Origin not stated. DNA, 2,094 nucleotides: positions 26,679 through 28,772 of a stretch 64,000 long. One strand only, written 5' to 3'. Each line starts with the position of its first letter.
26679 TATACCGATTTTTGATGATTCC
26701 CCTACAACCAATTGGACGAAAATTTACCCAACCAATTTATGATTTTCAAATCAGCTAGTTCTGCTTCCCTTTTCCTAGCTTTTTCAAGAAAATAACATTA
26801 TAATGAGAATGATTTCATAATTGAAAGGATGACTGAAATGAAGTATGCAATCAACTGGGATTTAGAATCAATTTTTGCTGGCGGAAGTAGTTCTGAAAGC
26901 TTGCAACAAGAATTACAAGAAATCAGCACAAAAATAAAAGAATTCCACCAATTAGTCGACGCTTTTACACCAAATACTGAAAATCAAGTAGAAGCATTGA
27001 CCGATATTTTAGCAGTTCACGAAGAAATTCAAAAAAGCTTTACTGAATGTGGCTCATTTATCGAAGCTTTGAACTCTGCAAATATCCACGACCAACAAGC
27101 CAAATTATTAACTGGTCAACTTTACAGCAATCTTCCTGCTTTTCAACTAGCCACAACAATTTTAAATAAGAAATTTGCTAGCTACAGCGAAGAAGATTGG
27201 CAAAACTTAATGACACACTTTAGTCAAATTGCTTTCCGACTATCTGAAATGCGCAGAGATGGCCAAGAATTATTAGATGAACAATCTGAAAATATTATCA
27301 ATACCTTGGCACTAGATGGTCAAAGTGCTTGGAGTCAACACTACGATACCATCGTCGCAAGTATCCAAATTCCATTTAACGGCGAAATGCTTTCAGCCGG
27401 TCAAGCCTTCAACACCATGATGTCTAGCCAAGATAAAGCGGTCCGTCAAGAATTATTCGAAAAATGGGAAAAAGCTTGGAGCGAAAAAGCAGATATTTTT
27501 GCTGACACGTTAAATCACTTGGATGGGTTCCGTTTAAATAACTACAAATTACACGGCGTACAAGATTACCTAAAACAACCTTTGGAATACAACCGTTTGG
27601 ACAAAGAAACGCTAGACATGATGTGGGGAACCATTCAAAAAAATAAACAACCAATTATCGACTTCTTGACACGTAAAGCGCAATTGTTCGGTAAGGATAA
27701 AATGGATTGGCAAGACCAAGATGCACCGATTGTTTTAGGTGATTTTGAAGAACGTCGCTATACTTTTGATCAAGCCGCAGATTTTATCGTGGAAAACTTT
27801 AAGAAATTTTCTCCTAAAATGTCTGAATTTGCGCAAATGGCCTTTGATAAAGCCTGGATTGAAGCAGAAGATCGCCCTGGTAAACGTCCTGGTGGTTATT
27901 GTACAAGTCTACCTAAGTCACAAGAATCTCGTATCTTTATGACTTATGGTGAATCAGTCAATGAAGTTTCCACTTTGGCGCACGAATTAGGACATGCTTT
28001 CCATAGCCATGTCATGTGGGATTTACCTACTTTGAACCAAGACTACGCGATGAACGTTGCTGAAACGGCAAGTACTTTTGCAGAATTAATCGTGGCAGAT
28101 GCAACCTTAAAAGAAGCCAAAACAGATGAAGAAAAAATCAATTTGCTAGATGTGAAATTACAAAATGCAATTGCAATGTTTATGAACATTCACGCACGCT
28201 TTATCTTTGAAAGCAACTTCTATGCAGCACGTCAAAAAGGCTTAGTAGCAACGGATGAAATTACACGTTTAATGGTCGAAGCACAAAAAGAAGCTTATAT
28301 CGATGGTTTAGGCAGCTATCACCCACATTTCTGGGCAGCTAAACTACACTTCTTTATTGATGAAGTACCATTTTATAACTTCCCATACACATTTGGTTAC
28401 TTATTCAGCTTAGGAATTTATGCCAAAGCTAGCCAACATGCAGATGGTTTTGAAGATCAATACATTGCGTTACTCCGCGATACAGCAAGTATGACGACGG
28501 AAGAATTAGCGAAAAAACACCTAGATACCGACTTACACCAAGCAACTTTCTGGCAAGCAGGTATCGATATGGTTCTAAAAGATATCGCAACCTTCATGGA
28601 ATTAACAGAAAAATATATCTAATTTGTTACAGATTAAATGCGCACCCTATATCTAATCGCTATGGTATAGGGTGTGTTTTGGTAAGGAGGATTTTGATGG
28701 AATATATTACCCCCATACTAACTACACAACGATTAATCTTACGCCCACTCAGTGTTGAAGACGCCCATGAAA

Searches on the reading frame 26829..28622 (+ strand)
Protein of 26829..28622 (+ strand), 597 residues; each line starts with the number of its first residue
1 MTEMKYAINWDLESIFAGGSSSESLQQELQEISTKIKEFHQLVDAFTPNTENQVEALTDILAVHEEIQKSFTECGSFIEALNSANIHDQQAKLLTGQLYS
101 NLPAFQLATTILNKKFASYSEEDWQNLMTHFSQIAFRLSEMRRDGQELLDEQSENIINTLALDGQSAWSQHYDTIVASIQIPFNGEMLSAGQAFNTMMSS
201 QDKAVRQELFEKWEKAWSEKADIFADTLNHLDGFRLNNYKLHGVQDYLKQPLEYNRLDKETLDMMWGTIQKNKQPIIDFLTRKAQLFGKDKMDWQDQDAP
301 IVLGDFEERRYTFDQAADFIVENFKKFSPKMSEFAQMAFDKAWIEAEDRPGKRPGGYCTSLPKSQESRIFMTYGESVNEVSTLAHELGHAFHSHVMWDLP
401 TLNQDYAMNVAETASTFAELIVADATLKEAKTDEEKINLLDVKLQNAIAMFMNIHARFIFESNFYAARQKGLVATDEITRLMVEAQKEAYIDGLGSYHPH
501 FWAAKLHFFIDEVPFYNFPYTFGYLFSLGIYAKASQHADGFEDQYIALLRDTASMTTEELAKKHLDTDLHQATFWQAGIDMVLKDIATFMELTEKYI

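Call 28: search_protein_families(library=pfam, proteins=[window:26829-28622:+], max_evalue=0.00001)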
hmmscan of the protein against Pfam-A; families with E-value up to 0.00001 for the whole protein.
window:26829-28622:+ (597 aa): 2 families
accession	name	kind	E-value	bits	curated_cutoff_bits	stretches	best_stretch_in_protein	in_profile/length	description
PF01432.26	Peptidase_M3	-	1.2e-21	78.1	27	1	197-568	2-445/457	Peptidase family M3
PF08439.15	Peptidase_M3_N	-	2.4e-10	40.9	25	1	117-180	3-69/70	Oligopeptidase F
